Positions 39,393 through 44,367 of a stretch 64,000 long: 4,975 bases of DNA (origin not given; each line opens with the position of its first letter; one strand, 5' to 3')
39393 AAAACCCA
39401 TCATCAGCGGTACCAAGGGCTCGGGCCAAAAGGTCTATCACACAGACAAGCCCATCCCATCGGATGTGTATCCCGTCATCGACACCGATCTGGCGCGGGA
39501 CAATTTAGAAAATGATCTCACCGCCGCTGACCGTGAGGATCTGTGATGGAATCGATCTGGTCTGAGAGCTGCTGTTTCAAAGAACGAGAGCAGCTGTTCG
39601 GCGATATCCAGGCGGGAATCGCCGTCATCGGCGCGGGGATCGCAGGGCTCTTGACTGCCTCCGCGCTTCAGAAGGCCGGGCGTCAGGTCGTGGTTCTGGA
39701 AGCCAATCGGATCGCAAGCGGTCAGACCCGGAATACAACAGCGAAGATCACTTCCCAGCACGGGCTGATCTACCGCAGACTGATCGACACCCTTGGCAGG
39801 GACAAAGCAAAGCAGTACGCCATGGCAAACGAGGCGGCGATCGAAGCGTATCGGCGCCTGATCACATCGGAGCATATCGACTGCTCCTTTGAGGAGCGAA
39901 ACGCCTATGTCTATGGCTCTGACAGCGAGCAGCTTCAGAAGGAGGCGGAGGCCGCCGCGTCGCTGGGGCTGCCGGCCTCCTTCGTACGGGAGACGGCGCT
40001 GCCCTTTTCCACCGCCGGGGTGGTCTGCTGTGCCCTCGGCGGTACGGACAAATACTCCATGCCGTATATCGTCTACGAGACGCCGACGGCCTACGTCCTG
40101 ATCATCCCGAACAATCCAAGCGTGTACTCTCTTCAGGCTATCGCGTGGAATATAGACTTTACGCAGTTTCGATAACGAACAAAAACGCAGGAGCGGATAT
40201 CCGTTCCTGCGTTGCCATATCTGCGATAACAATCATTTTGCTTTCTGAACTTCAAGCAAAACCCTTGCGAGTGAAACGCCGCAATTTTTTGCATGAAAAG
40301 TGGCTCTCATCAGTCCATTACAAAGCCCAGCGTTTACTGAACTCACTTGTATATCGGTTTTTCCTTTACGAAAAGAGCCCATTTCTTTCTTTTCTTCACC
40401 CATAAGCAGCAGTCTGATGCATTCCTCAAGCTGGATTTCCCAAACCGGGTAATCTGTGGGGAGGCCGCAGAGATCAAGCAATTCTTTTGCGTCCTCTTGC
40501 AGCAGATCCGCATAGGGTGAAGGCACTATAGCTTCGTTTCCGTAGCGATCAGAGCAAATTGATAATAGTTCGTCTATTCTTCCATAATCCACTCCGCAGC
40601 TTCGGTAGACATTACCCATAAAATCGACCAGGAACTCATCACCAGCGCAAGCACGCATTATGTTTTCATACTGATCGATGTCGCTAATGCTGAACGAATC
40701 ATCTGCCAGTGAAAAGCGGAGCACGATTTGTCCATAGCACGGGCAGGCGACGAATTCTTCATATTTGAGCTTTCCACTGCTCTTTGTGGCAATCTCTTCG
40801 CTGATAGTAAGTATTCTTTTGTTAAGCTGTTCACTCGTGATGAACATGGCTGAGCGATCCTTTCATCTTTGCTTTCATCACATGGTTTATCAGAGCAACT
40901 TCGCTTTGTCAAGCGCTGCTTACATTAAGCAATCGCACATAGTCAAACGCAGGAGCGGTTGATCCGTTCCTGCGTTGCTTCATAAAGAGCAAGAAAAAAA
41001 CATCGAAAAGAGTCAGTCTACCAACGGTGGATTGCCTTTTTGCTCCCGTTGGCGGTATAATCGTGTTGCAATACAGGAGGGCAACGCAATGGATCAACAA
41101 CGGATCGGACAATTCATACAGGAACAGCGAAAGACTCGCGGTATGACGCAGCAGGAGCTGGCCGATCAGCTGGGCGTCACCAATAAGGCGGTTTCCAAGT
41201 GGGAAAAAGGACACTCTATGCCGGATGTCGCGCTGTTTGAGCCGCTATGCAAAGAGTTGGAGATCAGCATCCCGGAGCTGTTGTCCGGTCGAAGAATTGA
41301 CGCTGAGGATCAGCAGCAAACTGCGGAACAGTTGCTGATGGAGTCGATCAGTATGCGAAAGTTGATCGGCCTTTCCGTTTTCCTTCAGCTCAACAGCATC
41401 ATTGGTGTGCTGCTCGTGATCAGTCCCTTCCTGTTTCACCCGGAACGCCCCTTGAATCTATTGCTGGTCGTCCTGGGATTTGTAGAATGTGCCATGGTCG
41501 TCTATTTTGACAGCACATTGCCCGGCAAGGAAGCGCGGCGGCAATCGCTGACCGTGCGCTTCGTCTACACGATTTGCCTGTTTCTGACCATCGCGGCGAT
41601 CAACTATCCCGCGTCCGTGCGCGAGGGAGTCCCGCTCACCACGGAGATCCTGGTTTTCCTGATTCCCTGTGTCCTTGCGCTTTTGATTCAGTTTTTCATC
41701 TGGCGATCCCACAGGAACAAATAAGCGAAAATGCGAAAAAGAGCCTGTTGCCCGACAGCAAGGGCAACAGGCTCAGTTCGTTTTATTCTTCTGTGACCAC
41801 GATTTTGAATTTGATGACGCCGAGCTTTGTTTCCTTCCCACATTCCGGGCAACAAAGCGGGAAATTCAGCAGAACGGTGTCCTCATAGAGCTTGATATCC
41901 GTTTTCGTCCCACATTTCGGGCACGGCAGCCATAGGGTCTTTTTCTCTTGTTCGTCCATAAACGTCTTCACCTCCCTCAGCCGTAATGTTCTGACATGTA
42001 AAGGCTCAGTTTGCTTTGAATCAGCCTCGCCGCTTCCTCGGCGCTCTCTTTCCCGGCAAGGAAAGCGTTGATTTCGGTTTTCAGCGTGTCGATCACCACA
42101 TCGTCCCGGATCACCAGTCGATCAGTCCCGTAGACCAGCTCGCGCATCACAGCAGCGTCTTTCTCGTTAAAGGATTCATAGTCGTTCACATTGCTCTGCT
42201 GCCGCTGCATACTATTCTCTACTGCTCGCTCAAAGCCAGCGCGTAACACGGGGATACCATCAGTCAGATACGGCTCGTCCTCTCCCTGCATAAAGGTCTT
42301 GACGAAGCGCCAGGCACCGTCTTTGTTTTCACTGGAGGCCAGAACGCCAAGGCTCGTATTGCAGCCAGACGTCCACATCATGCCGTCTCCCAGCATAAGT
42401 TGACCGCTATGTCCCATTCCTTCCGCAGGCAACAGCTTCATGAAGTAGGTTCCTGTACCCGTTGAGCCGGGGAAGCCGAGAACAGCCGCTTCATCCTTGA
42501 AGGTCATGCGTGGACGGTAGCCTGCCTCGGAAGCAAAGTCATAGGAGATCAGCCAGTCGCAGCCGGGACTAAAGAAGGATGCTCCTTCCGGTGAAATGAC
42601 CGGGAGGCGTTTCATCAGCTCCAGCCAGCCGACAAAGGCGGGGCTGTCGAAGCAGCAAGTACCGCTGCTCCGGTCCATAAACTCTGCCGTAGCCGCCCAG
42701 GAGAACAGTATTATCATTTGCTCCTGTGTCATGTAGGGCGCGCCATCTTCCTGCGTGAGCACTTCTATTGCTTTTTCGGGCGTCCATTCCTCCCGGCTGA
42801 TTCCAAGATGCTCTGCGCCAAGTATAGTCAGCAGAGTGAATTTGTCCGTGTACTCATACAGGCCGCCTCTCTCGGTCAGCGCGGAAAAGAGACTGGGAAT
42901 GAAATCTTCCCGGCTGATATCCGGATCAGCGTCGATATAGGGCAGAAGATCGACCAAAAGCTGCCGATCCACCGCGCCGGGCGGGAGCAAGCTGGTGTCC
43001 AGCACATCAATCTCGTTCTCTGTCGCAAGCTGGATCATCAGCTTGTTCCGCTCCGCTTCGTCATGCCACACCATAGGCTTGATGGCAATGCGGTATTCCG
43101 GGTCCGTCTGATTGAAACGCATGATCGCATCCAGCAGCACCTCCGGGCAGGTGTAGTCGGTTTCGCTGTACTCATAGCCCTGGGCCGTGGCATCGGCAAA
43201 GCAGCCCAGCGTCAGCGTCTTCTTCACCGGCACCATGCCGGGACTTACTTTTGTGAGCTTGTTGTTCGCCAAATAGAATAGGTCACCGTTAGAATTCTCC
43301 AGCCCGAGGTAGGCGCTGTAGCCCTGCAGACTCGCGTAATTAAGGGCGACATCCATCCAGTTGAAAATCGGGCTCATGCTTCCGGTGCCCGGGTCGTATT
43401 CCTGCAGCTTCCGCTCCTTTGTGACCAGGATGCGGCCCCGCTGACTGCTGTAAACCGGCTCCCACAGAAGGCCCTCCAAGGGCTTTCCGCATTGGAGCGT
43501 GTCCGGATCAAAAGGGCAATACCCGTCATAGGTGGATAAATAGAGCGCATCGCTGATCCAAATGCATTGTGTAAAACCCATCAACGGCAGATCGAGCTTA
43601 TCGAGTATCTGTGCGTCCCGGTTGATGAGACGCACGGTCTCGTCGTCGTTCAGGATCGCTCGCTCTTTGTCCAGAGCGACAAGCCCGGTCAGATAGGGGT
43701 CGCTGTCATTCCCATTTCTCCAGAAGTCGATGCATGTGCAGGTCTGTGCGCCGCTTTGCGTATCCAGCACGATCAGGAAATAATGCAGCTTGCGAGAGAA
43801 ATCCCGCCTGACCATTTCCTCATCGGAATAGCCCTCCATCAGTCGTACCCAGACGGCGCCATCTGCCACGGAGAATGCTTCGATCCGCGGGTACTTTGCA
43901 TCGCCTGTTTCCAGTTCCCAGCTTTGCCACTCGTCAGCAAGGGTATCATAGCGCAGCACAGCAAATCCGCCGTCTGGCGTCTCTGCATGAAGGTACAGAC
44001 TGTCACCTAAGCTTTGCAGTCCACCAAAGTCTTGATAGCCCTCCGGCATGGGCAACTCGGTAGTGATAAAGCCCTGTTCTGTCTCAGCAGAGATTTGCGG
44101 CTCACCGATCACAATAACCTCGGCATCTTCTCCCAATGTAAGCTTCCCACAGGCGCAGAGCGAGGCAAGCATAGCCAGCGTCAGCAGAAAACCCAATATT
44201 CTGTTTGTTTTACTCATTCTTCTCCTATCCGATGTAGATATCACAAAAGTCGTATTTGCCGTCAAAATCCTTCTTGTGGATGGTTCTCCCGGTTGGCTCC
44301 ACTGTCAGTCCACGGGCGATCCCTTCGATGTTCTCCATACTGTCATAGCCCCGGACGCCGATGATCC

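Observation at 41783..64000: Island-borne array of five sigma factor / membrane-partner pairs interleaved with orphan giant SBP-like lipoproteins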

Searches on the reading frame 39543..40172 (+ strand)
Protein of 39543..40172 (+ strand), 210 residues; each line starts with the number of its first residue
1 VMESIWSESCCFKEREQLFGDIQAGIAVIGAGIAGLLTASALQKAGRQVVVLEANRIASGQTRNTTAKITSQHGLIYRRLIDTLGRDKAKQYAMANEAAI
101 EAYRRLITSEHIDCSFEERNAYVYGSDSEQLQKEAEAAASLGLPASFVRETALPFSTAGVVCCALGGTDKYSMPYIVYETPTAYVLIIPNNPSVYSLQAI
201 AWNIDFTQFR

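Call 55: search_protein_families(library=pfam, max_evalue=0.1, proteins=[window:39543-40172:+])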
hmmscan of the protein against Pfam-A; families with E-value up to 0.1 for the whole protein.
window:39543-40172:+ (210 aa): 20 families
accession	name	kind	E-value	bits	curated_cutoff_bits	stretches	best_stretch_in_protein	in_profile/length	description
PF01266.30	DAO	-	4.3e-19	69.7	27.9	1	26-150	2-121/353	FAD dependent oxidoreductase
PF13450.12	NAD_binding_8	-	1.3e-08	35.5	21.9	1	28-67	1-40/68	NAD(P)-binding Rossmann-like domain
PF01494.25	FAD_binding_3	-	8.4e-06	25.7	22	1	26-101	4-79/349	FAD binding domain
PF00890.30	FAD_binding_2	-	0.00011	22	20.4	1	26-62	2-38/414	FAD binding domain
PF03486.20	HI0933_like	-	0.00016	21.6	50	1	26-56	3-33/244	HI0933-like protein Rossmann domain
PF07992.20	Pyr_redox_2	-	0.00019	21.4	26.1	1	24-59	143-178/291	Pyridine nucleotide-disulphide oxidoreductase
PF01262.27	AlaDh_PNT_C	-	0.00046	20.1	23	1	19-88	20-79/214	Alanine dehydrogenase/PNT, C-terminal domain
PF13738.12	Pyr_redox_3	-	0.00062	19.5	30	1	28-59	2-34/305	Pyridine nucleotide-disulphide oxidoreductase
PF12831.13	FAD_oxidored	-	0.0012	18.6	27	1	26-89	2-73/416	FAD dependent oxidoreductase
PF02558.23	ApbA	-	0.0013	18.8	22.2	1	26-73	1-47/150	Ketopantoate reductase PanE/ApbA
PF00070.33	Pyr_redox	-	0.0054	17.7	22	1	26-55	2-31/82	Pyridine nucleotide-disulphide oxidoreductase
PF05834.18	Lycopene_cycl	-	0.007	15.9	23.4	1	26-56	2-34/380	Lycopene cyclase protein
PF01593.30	Amino_oxidase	-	0.0076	16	19.8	1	33-55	1-23/443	Flavin containing amine oxidoreductase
PF01134.28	GIDA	-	0.012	15.1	22.1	1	26-56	2-32/391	Glucose inhibited division protein A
PF01946.23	Thi4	-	0.013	15.1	26.2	1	22-59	16-53/235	Thi4 family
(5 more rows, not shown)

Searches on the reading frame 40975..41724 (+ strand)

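Call 5: search_protein_families(library=pfam, max_evalue=0.01, proteins=[window:40975-41724:+])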
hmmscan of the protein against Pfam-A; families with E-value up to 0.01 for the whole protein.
window:40975-41724:+ (249 aa): 10 families
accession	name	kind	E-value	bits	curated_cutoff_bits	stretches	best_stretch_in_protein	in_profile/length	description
PF01381.28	HTH_3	-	6e-14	52.3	23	1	48-102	1-55/55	Helix-turn-helix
PF12844.13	HTH_19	-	2.4e-08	34.2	30.2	1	45-105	1-61/64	Helix-turn-helix domain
PF13560.12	HTH_31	-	4.3e-07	30.6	27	1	44-95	2-54/64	Helix-turn-helix domain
PF15731.11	MqsA_antitoxin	-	0.00019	22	30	1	44-103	70-127/131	Antitoxin component of bacterial toxin-antitoxin system, MqsA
PF13443.12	HTH_26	-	0.00027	21.6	22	1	49-103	3-58/63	Cro/C1-type HTH DNA-binding domain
PF13744.12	HTH_37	-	0.0018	18.5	27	1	43-80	18-55/80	Helix-turn-helix domain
PF07022.19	Phage_CI_repr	-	0.0029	18.3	22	1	54-105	9-60/65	Bacteriophage CI repressor helix-turn-helix domain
PF04545.22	Sigma70_r4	-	0.0029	17.5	24.1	1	51-77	15-41/50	Sigma-70, region 4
PF14549.12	P22_Cro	-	0.0036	17.5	30.2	1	59-83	12-34/60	DNA-binding transcriptional regulator Cro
PF08279.18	HTH_11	-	0.0075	16.6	25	0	48-75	6-34/55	HTH domain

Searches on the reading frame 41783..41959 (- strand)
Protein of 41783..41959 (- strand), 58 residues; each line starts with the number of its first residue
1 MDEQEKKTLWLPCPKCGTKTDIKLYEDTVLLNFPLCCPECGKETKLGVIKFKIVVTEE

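Call 55: search_protein_families(library=pfam, max_evalue=0.1, proteins=[window:41783-41959:-])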
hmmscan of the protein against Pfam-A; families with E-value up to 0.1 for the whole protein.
window:41783-41959:- (58 aa): 27 families (the best 25 are shown)
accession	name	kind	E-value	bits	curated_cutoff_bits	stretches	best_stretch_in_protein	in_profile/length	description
PF14205.11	Cys_rich_KTR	-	8.1e-15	54.8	25.5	1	10-56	3-49/54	Cysteine-rich KTR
PF23454.1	Zn_ribbon_Brz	-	0.00011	23.1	27.9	0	35-48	6-19/58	Transcriptional regulator Brz zinc beta ribbon domain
PF24460.1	DUF7575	-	0.0038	17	28.5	0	13-21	6-14/28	Domain of unknown function (DUF7575)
PF03119.21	DNA_ligase_ZBD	-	0.0045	17.3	25.8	0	13-20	2-9/27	NAD-dependent DNA ligase C4 zinc finger domain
PF14690.11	Zn_ribbon_ISL3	-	0.0046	17.8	25.5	0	13-21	5-13/47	zinc-finger of transposase IS204/IS1001/IS1096/IS1165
PF13240.11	Zn_Ribbon_1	-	0.0054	16.9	25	0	13-19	16-22/23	zinc-ribbon domain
PF09723.15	Zn_ribbon_8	-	0.0059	17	34.4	0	36-43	28-36/41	Zinc ribbon domain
PF23477.1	zf_Tbcl_2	-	0.0075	16.4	27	0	33-45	4-16/37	Probable treble clef zinc finger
PF13005.12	zf-IS66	-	0.0089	16.9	27.3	0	35-47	2-15/46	zinc-finger binding domain of transposase IS66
PF13248.11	Zn_ribbon_3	-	0.01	15.7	27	0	13-19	19-25/26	zinc-ribbon domain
PF12773.13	DZR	-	0.011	16.4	27.3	1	13-45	15-35/45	Double zinc ribbon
PF09297.16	Zn_ribbon_NUD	-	0.012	15.7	24.8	0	13-22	6-15/32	NADH pyrophosphatase zinc ribbon domain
PF24029.1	DUF7340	-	0.018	15.3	27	0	8-20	4-16/62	Domain of unknown function (DUF7340)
PF22415.1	PSV_ORF131-like_dom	-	0.02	15.3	27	0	36-50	24-38/80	PSV_Hypothetical protein ORF131-like domain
PF17136.10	ribosomal_L24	-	0.021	15.6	27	0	34-48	32-46/65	Ribosomal proteins 50S L24/mitochondrial 39S L24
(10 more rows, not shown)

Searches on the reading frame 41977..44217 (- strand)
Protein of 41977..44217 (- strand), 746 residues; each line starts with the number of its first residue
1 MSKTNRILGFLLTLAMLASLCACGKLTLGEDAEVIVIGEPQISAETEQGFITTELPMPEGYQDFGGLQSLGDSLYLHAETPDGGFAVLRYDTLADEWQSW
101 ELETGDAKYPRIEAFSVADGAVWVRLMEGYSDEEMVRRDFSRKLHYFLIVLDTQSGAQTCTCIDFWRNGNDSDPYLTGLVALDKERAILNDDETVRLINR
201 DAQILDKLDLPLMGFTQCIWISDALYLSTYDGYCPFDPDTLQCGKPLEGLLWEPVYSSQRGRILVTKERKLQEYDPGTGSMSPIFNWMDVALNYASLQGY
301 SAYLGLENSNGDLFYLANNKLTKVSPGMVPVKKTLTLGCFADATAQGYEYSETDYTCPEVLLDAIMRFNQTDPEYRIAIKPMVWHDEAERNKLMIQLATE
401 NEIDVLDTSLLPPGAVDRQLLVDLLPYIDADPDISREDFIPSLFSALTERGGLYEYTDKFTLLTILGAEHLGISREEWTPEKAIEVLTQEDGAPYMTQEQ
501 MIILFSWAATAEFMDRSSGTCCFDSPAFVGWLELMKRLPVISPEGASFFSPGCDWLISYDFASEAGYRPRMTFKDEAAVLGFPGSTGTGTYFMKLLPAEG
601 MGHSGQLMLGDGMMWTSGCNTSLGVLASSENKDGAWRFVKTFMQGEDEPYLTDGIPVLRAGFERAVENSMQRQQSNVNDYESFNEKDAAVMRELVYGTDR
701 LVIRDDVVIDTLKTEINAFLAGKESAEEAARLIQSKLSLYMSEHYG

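Call 5: search_protein_families(library=pfam, max_evalue=0.01, proteins=[window:41977-44217:-])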
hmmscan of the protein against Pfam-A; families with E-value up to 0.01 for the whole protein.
window:41977-44217:- (746 aa): 0 families

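Call 6: search_protein_families(library=ncbifam, max_evalue=0.01, proteins=[window:41977-44217:-])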
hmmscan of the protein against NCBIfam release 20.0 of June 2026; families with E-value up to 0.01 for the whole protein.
window:41977-44217:- (746 aa): 2 families
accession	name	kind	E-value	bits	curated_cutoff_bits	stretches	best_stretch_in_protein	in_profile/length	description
TIGR01241.2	FtsH_fam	equivalog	0.0018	17.1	600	1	389-424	296-331/598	ATP-dependent zinc metalloprotease FtsH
NF008004.0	PRK10733.1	equivalog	0.0032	15.5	1008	1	383-424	280-321/644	ATP-dependent zinc metalloprotease FtsH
